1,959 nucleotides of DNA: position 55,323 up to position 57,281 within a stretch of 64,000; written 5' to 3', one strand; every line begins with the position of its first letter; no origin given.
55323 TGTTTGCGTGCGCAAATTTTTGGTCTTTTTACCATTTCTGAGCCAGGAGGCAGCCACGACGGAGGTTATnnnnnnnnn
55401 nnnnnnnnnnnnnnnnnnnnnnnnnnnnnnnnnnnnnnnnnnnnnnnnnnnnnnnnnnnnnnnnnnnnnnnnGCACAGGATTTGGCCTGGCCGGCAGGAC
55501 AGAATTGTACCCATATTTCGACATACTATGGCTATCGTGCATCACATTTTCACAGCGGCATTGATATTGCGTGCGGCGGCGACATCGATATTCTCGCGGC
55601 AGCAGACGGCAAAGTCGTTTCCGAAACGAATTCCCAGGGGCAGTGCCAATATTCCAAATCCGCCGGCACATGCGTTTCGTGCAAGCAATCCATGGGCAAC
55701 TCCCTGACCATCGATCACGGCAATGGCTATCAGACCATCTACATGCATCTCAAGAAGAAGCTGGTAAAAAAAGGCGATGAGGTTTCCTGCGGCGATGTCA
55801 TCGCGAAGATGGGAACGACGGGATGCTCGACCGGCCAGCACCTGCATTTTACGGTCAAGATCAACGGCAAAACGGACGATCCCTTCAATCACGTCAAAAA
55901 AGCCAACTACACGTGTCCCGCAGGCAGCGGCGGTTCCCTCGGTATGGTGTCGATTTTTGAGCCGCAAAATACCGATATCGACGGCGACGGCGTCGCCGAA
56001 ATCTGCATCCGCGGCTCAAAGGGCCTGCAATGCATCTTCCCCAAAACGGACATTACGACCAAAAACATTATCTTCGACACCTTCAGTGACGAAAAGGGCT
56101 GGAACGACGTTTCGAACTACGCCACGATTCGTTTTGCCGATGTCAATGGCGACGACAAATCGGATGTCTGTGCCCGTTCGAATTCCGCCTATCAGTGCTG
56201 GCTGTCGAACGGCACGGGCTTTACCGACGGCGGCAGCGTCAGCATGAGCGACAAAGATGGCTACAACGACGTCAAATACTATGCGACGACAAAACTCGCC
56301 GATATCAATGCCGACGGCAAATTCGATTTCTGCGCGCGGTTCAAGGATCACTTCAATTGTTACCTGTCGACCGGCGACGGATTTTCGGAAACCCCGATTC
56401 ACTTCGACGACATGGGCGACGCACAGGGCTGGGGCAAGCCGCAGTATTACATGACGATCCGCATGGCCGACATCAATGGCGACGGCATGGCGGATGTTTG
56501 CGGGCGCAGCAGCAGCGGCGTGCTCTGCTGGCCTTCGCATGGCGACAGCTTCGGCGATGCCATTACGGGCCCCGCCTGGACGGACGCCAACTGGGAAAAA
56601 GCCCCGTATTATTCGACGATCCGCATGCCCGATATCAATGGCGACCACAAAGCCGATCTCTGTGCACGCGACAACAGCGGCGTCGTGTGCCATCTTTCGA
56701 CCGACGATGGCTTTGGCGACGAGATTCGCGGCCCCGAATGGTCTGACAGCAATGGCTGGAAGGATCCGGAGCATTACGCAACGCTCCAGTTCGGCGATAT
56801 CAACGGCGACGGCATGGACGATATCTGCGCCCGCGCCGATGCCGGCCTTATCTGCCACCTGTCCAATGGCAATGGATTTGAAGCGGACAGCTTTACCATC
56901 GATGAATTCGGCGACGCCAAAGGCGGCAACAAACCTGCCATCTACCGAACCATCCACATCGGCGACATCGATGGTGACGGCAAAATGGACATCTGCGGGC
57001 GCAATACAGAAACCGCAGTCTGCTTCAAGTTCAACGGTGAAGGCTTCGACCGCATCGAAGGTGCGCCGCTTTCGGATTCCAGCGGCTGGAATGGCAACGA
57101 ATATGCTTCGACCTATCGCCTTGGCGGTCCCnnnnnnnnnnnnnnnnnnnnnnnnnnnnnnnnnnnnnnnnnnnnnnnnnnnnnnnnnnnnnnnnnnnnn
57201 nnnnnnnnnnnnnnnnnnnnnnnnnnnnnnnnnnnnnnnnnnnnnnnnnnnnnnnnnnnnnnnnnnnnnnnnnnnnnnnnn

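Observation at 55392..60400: Tandem duplicated M23 peptidase-FG-GAP-MopE proteins with a gene-converted 3' end and co-duplicated REP element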

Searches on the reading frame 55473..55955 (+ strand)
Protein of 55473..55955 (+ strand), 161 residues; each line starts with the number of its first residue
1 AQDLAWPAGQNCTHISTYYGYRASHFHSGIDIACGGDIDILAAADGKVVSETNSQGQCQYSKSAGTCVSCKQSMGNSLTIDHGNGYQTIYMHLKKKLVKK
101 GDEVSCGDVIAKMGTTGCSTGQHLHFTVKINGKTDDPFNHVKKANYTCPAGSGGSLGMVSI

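Call 51: search_solved_structures(query=window:55473-55955:+, max_evalue=0.001, show_alignments=2)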
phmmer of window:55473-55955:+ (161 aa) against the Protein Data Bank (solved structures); distinct sequences matched with E-value up to 0.001: 36.
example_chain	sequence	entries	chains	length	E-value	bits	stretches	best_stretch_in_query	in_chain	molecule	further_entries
6muk_A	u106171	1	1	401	6.5e-14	55.5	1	69-138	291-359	Peptidase M23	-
3slu_A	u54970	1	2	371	1.3e-13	54.5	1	69-138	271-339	M23 peptidase domain protein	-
9gy1_A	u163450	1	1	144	6e-13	52.4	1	72-139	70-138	Peptidase, M23 family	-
6ue4_A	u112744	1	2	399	1.4e-12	51.2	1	62-139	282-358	ShyA endopeptidase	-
6u2a_A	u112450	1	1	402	1.4e-12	51.2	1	62-139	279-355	ShyA endopeptidase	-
6jmx_A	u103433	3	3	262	1.5e-12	51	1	60-145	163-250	Peptidase M23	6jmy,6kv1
2hsi_A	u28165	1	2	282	4.2e-12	49.6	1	75-138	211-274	Putative peptidase M23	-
2gu1_A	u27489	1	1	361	8.1e-12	48.7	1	60-136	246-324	Zinc peptidase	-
6jn7_A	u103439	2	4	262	3.6e-11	46.6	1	60-145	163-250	Peptidase M23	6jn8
6jmz_A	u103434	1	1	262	3.7e-11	46.6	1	60-145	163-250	Peptidase M23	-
6jn0_A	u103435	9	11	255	3.8e-11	46.5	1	61-145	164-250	Peptidase M23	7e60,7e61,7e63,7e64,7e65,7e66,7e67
6jn1_A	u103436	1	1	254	3.9e-11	46.5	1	60-145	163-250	Peptidase M23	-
5j1l_A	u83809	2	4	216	6.5e-11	45.8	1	74-139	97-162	ToxR-activated gene (TagE)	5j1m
5kqb_A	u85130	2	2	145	2.6e-09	40.5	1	75-128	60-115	Peptidase M23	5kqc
5nmy_A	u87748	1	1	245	3.4e-09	40.2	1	75-151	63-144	Lysostaphin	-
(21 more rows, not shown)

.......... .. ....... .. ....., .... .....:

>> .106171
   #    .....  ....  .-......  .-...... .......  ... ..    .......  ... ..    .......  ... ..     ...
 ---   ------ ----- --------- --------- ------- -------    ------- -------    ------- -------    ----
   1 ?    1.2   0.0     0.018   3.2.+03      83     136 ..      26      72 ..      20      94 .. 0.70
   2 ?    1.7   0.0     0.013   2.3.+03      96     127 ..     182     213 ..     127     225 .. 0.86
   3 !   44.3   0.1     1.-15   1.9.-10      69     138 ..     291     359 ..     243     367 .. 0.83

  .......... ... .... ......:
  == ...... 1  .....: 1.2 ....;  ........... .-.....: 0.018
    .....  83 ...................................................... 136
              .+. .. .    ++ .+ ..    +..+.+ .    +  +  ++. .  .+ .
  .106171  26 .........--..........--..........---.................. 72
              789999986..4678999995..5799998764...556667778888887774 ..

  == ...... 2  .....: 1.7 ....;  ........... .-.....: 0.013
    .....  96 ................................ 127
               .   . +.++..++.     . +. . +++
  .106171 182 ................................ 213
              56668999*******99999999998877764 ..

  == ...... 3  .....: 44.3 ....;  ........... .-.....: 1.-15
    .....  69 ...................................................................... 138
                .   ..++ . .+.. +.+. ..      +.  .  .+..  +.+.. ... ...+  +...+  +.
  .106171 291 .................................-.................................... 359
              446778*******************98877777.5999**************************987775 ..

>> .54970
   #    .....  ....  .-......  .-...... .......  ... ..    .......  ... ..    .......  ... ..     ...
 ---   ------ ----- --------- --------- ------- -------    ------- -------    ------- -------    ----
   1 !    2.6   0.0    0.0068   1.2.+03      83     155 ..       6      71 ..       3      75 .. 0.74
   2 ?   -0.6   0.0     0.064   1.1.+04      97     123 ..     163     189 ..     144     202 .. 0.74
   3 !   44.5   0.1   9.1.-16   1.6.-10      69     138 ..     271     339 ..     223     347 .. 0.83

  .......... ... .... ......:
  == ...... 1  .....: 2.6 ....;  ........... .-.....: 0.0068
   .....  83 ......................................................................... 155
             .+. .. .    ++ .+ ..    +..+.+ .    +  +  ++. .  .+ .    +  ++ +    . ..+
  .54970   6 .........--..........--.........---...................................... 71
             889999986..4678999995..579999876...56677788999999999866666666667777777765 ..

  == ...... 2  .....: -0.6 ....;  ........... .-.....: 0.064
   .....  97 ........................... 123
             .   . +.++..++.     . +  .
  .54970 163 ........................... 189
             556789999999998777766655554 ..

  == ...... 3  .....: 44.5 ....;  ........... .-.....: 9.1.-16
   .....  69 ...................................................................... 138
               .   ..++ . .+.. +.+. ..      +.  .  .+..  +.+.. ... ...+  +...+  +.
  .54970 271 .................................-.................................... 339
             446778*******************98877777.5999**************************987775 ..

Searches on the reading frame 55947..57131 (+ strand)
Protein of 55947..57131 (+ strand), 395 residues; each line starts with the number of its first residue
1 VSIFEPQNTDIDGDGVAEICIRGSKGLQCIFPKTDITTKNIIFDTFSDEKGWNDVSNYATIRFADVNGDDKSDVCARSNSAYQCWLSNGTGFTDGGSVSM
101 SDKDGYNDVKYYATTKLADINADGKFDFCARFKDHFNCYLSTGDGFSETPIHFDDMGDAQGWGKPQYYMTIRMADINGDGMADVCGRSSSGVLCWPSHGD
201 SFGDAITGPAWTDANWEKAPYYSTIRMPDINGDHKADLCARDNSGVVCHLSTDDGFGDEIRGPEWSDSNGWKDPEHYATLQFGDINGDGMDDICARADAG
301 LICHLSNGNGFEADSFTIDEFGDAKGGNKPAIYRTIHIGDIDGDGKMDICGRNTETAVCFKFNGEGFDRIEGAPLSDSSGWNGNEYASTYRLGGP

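Call 64: search_solved_structures(query=window:55947-57131:+, max_evalue=1, show_alignments=3)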
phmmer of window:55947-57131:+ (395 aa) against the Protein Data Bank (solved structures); distinct sequences matched with E-value up to 1: 9.
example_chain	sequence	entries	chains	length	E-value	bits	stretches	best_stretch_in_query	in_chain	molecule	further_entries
6sup_A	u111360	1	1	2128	0.00046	22.3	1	113-290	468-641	TcdB2,TccC3,Cell division control protein 42 homolog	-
6h6g_A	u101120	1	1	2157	0.00046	22.3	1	113-290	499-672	TcdB2,TccC3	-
4o9x_A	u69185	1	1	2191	0.00047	22.3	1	113-290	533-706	TcdB2, TccC3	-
6suq_A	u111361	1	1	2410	0.00053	22.1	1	113-290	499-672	TcdB2,TccC3,Genome polyprotein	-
6h6f_F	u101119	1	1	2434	0.00056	22.1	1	113-290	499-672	TcdB2,TccC3,TccC3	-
6h6e_F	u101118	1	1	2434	0.00056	22.1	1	113-290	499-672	TcdB2,TccC3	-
6sue_F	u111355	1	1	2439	0.0016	20.5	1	113-291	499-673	TcdB2,TccC3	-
6suf_F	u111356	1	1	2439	0.0016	20.5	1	113-291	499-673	TcdB2,TccC3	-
6l7i_F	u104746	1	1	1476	0.0094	18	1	114-240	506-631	TcdB1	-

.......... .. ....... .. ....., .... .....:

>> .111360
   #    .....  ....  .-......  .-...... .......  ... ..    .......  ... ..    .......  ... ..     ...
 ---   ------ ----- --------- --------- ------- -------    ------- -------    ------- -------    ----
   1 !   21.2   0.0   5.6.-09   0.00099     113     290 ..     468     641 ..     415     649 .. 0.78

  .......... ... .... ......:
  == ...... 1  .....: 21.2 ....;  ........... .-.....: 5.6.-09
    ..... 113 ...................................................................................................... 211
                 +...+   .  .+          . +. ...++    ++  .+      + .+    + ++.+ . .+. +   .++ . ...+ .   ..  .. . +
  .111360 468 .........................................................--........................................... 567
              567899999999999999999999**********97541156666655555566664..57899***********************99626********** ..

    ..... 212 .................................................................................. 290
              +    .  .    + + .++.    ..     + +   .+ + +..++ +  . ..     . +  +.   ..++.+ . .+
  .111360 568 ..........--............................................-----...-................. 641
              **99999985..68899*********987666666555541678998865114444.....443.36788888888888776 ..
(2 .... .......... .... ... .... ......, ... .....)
